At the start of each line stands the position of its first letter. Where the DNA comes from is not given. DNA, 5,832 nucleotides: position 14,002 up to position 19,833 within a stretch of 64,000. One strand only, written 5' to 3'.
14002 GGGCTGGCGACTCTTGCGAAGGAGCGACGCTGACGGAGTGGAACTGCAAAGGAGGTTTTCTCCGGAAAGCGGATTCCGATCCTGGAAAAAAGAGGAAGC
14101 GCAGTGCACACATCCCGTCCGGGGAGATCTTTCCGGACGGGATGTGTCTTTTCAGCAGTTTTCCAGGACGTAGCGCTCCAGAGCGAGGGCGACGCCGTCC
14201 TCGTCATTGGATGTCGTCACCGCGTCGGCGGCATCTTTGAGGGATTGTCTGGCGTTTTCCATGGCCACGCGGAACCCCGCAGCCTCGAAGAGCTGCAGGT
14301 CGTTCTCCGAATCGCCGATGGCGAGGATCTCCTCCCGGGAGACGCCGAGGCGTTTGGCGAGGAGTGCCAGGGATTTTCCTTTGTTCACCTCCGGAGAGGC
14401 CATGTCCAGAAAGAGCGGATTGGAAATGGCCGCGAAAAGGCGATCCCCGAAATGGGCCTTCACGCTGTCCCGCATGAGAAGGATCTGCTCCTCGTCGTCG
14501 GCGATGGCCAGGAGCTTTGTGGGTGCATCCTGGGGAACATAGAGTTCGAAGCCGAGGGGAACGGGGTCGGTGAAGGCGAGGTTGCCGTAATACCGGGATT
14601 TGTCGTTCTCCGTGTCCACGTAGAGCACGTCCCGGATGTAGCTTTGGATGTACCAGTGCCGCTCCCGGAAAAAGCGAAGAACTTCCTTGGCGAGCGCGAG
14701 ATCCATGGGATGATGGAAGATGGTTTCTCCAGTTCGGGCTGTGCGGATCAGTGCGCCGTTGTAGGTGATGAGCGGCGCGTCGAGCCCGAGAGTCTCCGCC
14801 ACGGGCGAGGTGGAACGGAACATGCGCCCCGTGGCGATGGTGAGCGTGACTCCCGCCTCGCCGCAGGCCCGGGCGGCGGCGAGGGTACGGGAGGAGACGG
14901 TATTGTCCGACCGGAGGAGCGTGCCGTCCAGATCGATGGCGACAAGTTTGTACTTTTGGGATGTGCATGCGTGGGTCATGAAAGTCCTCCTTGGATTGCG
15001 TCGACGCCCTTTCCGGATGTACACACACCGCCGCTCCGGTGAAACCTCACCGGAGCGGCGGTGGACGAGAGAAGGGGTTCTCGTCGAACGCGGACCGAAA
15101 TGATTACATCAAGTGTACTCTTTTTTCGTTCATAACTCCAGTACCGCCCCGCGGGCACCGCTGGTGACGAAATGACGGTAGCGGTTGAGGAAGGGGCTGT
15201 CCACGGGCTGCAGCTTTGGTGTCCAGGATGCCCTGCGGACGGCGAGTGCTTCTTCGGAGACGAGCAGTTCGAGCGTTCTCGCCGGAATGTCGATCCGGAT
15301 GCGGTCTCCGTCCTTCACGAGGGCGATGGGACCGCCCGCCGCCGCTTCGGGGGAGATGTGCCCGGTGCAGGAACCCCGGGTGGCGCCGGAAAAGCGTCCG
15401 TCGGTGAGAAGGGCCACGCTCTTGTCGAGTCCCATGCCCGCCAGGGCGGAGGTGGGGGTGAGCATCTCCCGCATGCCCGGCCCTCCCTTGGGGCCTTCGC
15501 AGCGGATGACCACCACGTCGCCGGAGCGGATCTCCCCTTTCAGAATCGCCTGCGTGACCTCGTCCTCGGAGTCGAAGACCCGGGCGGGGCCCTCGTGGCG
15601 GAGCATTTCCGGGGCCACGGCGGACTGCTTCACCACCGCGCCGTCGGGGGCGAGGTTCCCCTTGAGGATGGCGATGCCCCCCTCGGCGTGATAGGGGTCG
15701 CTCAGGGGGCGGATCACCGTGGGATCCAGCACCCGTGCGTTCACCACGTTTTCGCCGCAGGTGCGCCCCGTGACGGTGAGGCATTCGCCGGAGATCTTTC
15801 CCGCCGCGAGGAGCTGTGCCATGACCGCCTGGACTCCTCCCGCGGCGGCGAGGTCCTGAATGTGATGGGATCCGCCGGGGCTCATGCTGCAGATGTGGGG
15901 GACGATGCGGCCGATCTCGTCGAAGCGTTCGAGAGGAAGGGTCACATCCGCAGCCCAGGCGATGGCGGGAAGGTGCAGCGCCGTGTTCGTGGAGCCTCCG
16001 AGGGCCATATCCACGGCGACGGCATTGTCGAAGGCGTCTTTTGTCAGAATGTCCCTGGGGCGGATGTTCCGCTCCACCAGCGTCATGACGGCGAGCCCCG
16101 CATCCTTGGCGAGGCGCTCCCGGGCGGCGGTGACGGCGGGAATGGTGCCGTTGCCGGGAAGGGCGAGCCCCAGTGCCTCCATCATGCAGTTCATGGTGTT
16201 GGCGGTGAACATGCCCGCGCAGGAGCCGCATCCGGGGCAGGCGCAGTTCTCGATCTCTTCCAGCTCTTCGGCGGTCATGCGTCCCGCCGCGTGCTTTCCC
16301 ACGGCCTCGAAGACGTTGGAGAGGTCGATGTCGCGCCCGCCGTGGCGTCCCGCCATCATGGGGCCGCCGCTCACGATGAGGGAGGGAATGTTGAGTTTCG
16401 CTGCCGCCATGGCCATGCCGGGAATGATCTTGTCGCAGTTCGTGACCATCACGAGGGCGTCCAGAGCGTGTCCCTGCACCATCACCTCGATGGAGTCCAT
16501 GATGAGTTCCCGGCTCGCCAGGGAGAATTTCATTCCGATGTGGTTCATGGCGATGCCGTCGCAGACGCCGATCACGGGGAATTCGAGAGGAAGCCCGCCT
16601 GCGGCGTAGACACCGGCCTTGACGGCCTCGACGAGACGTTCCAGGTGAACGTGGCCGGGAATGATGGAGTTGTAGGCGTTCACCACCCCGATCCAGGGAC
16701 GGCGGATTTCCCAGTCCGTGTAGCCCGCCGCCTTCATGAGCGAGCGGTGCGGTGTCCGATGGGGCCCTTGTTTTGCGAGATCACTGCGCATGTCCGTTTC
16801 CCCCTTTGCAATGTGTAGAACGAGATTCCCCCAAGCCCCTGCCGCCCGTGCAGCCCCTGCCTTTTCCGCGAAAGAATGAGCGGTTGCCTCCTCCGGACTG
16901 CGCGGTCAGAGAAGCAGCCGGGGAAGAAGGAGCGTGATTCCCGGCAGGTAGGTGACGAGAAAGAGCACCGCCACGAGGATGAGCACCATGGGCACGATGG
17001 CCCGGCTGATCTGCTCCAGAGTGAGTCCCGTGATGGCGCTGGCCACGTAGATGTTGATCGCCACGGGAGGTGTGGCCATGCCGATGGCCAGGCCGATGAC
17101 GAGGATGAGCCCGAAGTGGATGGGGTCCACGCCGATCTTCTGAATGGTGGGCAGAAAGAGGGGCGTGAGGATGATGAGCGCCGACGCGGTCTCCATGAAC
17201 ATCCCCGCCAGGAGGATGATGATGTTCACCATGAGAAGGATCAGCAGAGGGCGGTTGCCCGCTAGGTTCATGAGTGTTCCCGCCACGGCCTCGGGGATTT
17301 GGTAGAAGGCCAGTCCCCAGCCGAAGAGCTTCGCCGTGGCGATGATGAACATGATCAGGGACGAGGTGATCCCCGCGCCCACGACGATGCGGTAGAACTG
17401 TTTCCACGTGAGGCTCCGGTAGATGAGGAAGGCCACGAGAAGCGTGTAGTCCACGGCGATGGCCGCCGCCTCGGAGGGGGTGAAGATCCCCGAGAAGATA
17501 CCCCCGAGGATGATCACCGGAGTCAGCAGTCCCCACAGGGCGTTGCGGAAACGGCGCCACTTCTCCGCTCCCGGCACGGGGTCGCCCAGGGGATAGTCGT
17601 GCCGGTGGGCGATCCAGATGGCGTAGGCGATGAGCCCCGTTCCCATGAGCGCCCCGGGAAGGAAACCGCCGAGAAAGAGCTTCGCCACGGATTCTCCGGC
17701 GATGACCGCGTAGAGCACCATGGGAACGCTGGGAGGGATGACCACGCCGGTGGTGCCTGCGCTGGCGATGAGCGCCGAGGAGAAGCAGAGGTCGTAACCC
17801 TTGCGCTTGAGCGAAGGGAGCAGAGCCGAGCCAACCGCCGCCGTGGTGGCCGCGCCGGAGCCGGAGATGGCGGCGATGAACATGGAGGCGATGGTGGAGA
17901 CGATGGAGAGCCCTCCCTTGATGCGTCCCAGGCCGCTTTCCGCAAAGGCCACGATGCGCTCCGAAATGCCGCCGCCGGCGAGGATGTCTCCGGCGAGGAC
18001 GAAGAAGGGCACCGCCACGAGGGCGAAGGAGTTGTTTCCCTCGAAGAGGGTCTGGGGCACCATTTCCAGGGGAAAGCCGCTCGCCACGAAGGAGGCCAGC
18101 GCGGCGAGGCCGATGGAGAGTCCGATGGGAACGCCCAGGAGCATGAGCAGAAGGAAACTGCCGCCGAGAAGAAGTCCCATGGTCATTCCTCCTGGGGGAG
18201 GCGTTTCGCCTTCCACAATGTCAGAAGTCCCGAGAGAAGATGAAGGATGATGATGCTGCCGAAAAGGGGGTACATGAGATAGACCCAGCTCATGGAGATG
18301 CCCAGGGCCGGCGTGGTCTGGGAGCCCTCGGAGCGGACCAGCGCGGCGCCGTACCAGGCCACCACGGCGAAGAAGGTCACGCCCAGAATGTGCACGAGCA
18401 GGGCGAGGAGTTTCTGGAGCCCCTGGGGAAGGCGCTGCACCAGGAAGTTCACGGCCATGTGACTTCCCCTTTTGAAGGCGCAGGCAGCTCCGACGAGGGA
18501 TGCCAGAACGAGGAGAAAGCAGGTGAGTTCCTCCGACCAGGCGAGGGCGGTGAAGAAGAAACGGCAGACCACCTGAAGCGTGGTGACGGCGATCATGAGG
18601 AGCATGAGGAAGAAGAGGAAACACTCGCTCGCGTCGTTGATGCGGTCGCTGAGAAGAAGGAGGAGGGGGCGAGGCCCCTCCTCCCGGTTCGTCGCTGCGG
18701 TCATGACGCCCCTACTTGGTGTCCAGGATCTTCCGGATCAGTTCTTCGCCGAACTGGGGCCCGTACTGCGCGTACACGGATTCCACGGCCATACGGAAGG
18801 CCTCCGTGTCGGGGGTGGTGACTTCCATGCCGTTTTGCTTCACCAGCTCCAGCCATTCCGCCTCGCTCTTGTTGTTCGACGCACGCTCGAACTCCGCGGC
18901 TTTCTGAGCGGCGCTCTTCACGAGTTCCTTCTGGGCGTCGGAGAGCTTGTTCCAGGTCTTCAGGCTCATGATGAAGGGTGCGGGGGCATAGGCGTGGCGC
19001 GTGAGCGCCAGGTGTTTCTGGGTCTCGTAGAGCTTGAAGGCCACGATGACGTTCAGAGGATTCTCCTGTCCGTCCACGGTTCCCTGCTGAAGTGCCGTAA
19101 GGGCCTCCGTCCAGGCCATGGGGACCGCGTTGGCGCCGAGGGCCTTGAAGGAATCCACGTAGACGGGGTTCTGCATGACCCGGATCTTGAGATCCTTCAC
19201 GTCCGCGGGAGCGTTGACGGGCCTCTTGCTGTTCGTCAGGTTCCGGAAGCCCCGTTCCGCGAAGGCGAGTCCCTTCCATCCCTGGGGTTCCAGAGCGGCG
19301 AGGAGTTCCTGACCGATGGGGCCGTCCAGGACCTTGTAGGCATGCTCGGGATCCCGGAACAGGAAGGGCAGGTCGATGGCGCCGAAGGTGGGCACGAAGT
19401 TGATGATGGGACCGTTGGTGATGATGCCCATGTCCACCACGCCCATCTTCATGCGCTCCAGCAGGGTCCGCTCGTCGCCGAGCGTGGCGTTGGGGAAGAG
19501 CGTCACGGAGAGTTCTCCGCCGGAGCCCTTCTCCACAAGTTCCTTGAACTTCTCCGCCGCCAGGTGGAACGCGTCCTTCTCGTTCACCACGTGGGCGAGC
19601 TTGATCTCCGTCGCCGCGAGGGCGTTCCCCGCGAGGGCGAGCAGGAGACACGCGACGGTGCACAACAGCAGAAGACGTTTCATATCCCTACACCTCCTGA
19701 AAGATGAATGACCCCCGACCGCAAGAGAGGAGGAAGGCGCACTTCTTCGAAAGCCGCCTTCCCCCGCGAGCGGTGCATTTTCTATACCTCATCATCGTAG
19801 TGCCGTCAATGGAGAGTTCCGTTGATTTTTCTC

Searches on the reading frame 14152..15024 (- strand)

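Call 7: search_protein_families(library=pfam, proteins=[window:14152-15024:-])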
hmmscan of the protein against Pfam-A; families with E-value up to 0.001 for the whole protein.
window:14152-15024:- (290 aa): 4 families
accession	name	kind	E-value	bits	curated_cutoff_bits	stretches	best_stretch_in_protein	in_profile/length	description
PF08282.18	Hydrolase_3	-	5.2e-64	216.9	20.9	1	28-282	1-255/255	haloacid dehalogenase-like hydrolase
PF05116.19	S6PP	-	9.9e-15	55.2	20.3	1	200-268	151-220/247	Sucrose-6F-phosphate phosphohydrolase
PF00702.32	Hydrolase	-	3.8e-11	44.2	26.4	1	25-250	1-191/191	haloacid dehalogenase-like hydrolase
PF12710.13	HAD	-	2.7e-06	28.4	27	0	216-247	152-189/189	haloacid dehalogenase-like hydrolase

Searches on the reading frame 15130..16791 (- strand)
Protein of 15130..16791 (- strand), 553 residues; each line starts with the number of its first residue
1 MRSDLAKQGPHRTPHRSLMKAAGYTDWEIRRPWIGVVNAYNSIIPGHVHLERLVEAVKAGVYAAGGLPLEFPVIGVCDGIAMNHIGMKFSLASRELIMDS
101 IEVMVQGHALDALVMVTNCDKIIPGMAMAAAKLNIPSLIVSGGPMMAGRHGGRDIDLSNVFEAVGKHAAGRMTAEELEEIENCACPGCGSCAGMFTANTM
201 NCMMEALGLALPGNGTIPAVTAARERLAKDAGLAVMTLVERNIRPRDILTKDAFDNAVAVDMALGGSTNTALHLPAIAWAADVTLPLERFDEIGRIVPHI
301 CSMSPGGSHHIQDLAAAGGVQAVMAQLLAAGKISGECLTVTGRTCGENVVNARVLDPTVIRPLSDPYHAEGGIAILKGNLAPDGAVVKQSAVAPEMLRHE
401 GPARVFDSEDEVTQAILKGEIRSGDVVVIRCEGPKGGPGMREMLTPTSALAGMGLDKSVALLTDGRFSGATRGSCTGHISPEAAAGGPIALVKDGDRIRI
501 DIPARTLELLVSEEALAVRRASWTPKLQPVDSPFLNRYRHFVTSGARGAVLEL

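Call 6: search_protein_families(library=pfam, proteins=[window:15130-16791:-])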
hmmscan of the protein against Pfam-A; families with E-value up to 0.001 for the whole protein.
window:15130-16791:- (553 aa): 2 families
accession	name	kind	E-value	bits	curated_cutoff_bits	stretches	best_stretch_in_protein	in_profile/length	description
PF00920.27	ILVD_EDD_N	-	5.2e-136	453.4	27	1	31-348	1-316/316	Dihydroxy-acid/6-phosphogluconate dehydratase N-terminal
PF24877.1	ILV_EDD_C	-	6.5e-81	270.8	27.7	1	359-549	2-191/191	Dihydroxy-acid/6-phosphogluconate dehydratase C-terminal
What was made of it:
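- Checked: By Pfam they are ilvN, ilvC, leuA, leuC, leuD, leuB, ilvB, dctP, dctQM and ilvD, spanning 28416 to 15130, about 13.3 kb (call 6).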

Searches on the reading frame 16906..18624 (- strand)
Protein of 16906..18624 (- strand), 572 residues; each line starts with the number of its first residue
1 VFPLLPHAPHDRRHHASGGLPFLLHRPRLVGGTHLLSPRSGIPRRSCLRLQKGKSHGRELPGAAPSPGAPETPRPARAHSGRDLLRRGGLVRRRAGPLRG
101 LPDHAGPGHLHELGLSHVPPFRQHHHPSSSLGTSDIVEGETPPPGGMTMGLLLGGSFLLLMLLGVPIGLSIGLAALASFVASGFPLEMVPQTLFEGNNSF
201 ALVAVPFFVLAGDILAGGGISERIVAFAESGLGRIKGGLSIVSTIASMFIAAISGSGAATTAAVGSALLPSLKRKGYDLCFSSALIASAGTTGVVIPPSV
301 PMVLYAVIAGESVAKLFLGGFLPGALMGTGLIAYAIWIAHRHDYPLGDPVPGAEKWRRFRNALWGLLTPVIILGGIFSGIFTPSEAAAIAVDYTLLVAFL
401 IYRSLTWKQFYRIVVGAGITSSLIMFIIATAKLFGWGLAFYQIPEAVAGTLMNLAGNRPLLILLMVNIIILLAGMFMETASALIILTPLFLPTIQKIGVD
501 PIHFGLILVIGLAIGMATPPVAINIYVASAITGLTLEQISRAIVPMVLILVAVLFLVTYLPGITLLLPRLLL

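Call 6: search_protein_families(library=pfam, proteins=[window:16906-18624:-])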
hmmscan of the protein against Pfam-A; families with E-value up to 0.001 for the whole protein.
window:16906-18624:- (572 aa): 2 families
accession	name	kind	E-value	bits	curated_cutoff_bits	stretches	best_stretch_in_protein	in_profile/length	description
PF06808.19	DctM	-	1.9e-113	379.9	23.8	1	156-563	3-413/413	Tripartite ATP-independent periplasmic transporter, DctM component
PF03600.22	CitMHS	-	0.00012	21.7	31.9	1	396-559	19-178/336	Citrate transporter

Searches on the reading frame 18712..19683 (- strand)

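Call 6: search_protein_families(library=pfam, proteins=[window:18712-19683:-])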
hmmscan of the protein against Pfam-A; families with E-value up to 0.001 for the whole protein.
window:18712-19683:- (323 aa): 1 family
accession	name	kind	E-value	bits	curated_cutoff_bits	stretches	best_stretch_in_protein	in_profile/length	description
PF03480.18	DctP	-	1.4e-93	313.8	23.4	1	29-307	1-283/286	Bacterial extracellular solute-binding protein, family 7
